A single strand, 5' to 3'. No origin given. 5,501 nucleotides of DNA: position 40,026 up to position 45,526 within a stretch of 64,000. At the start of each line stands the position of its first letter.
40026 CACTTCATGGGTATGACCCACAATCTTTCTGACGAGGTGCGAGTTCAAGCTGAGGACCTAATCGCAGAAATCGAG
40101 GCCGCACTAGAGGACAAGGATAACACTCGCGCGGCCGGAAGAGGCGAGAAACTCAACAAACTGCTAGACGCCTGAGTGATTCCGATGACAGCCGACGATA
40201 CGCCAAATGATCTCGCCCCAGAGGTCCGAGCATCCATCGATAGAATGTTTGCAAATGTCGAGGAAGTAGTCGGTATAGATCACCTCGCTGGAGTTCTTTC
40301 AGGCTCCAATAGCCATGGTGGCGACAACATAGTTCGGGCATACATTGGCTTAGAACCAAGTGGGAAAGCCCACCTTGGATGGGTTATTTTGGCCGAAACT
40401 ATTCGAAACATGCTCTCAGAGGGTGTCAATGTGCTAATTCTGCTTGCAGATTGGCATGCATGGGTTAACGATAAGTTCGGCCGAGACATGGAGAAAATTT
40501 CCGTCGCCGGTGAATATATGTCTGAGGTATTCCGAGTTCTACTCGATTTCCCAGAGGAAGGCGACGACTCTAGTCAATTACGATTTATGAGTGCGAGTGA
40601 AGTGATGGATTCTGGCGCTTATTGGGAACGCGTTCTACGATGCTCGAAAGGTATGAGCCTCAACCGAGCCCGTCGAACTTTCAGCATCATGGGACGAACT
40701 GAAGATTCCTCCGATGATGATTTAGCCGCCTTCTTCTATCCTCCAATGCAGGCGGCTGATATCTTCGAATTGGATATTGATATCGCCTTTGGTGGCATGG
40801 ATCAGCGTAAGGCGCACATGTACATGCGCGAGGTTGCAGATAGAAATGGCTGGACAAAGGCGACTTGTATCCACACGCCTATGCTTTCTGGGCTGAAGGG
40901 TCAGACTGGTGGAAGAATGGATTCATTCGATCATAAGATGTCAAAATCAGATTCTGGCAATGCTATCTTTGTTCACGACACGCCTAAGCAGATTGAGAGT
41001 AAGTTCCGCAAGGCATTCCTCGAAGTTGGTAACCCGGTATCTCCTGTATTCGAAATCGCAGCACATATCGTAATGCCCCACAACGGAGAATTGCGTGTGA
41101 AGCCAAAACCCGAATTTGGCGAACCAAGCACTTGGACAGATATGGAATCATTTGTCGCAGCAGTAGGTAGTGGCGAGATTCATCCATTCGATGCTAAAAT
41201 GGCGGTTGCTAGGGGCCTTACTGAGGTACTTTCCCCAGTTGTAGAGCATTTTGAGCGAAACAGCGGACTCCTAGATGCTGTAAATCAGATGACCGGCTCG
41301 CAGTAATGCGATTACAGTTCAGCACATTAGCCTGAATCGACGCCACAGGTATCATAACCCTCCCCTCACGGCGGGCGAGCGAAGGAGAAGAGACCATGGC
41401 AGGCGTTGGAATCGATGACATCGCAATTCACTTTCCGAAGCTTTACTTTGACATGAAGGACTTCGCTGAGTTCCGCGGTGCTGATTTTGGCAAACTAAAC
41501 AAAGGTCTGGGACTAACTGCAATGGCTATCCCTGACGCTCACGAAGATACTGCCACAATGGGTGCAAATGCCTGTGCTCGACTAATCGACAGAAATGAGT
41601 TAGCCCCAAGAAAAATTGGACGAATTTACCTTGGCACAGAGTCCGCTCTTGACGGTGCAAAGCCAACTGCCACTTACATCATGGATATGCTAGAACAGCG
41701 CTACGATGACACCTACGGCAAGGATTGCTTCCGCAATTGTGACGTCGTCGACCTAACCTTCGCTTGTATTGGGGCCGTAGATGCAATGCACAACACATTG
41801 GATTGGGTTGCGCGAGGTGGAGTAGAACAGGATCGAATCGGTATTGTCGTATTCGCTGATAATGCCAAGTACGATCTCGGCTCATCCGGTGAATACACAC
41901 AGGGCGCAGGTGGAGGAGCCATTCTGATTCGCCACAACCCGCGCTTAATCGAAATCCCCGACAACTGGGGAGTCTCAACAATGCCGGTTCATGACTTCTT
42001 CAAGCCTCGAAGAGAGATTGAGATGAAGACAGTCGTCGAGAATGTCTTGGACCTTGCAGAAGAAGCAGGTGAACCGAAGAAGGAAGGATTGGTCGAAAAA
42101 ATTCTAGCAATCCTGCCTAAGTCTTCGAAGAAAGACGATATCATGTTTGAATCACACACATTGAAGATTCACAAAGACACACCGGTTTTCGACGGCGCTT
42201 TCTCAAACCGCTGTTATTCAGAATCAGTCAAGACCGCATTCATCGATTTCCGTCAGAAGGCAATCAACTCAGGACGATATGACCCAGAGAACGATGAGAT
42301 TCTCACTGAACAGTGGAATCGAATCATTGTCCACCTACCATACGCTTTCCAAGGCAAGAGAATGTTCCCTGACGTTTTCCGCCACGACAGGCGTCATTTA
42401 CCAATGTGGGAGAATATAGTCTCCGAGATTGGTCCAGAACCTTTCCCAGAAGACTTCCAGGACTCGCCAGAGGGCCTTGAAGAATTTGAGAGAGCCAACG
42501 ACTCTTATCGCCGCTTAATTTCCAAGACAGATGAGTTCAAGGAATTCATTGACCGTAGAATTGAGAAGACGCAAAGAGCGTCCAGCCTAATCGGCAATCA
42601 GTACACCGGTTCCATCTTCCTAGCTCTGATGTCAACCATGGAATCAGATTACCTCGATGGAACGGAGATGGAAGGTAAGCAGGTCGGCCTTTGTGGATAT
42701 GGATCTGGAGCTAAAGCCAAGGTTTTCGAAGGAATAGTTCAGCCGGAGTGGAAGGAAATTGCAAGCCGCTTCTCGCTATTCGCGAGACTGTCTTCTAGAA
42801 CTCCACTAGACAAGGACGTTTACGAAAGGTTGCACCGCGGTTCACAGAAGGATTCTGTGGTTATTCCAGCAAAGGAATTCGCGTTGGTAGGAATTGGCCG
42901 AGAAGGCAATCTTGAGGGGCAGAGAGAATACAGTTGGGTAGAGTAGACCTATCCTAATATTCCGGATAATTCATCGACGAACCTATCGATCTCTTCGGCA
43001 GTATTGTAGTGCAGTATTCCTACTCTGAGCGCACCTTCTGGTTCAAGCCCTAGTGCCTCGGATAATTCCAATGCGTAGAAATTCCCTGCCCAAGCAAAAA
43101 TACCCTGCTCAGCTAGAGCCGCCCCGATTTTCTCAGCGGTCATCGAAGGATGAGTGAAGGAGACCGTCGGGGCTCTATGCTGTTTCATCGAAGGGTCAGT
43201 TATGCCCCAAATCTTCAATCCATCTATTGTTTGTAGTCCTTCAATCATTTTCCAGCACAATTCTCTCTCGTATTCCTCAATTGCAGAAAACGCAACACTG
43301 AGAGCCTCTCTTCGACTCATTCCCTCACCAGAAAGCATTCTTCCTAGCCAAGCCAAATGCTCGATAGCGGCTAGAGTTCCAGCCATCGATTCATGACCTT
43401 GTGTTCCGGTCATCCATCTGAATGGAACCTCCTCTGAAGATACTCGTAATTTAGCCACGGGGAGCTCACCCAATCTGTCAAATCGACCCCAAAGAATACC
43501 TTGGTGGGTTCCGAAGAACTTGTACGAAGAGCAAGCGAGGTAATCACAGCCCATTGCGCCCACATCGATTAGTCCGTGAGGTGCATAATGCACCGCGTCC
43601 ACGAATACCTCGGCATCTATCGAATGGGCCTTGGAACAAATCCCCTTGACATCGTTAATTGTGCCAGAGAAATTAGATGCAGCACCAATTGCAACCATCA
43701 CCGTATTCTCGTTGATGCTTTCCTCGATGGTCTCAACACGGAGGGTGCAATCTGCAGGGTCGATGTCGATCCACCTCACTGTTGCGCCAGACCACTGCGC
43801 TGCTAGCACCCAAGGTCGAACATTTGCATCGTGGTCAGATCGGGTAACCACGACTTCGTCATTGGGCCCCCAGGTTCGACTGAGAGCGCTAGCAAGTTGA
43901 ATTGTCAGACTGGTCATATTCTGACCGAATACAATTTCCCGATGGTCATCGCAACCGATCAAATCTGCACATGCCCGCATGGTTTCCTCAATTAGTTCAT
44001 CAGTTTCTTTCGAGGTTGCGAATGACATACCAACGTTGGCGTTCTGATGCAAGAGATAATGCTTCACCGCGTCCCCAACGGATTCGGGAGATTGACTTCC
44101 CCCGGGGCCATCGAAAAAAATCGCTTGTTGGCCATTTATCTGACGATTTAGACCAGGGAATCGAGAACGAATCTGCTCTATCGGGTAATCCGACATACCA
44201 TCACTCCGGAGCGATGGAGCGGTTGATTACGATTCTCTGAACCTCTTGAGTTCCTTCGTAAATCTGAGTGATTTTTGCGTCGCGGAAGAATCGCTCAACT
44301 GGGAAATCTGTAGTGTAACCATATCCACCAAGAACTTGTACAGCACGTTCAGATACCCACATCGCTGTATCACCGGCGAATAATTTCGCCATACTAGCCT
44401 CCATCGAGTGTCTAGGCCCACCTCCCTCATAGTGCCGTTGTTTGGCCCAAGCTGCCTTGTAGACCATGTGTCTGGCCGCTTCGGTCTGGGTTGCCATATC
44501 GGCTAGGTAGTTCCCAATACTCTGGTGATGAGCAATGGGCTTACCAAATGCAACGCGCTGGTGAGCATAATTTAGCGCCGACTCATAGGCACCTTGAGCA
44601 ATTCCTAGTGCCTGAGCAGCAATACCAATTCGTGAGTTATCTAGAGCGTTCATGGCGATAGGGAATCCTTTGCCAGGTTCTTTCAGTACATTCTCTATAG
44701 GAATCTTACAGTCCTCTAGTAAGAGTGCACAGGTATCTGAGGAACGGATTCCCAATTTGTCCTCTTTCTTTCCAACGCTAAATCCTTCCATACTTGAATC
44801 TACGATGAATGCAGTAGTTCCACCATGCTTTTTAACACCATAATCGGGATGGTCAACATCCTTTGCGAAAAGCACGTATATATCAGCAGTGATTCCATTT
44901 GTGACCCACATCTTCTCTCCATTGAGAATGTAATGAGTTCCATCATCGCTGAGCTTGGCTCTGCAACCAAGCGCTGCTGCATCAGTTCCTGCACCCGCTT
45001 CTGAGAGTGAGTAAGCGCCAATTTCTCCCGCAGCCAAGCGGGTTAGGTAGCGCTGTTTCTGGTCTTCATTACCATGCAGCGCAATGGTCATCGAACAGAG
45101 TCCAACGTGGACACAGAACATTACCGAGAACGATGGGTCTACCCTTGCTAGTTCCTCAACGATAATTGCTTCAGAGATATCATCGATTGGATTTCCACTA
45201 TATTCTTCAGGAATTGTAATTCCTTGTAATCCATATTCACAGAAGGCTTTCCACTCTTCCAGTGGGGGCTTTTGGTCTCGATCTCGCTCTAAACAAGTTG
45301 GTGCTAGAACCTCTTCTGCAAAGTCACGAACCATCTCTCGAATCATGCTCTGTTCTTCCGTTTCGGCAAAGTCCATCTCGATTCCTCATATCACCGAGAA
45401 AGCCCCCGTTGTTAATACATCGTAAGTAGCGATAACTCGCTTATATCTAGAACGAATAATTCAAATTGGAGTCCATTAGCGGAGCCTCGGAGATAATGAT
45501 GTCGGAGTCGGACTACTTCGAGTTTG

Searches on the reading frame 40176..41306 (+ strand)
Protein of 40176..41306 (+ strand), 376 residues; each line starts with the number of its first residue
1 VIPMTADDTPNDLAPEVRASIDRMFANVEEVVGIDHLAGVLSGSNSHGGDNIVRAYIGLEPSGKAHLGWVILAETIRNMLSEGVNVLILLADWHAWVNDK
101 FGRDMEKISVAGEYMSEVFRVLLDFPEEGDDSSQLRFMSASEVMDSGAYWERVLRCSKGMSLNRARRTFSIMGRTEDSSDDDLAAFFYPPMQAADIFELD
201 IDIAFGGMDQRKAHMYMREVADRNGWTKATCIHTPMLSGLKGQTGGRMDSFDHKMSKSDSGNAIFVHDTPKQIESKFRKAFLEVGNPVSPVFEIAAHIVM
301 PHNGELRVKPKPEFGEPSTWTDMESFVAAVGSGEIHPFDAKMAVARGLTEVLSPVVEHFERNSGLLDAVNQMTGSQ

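Call 47: search_protein_families(library=pfam, proteins=[window:40176-41306:+], max_evalue=0.0001)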
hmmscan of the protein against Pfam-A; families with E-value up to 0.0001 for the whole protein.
window:40176-41306:+ (376 aa): 1 family
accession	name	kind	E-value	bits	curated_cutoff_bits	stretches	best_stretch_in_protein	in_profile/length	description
PF00579.31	tRNA-synt_1b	-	4.2e-38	131.8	21.1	1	53-352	6-291/292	tRNA synthetases class I (W and Y)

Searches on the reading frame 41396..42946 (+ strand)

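Call 47: search_protein_families(library=pfam, proteins=[window:41396-42946:+], max_evalue=0.0001)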
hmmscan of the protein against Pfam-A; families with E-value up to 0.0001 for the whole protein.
window:41396-42946:+ (516 aa): 2 families
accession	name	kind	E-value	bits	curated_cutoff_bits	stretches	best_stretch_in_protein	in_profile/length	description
PF01154.23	HMG_CoA_synt_N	-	2.2e-22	80.2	25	1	4-179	5-170/174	Hydroxymethylglutaryl-coenzyme A synthase N terminal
PF08540.16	HMG_CoA_synt_C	-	9.6e-16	58.7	25.1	1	260-477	25-235/280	Hydroxymethylglutaryl-coenzyme A synthase C terminal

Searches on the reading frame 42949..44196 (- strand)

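Call 47: search_protein_families(library=pfam, proteins=[window:42949-44196:-], max_evalue=0.0001)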
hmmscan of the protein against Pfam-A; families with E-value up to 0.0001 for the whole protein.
window:42949-44196:- (415 aa): 3 families
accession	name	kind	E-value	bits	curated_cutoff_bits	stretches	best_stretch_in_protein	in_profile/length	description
PF00266.25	Aminotran_5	-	4.5e-59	200.7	21.5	1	26-406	1-371/371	Aminotransferase class-V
PF01041.23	DegT_DnrJ_EryC1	-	2.1e-08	34.3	19.8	1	107-231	59-174/360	DegT/DnrJ/EryC1/StrS aminotransferase family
PF01053.26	Cys_Met_Meta_PP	-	7.7e-07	28.4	27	1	136-237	115-209/381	Cys/Met metabolism PLP-dependent enzyme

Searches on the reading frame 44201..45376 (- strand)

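Call 47: search_protein_families(library=pfam, proteins=[window:44201-45376:-], max_evalue=0.0001)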
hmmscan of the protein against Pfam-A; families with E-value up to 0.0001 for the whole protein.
window:44201-45376:- (391 aa): 4 families
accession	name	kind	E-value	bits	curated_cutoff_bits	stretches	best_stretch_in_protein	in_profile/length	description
PF00441.29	Acyl-CoA_dh_1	-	2.1e-52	177.7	22.4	1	235-388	1-149/150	Acyl-CoA dehydrogenase, C-terminal domain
PF02771.21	Acyl-CoA_dh_N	-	4.4e-35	120.9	22.9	1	6-118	1-113/113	Acyl-CoA dehydrogenase, N-terminal domain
PF08028.16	Acyl-CoA_dh_2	-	1.1e-26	94.1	22.7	1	250-377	1-133/134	Acyl-CoA dehydrogenase, C-terminal domain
PF02770.24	Acyl-CoA_dh_M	-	1.8e-22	79.8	33.3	1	121-223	1-97/97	Acyl-CoA dehydrogenase, middle domain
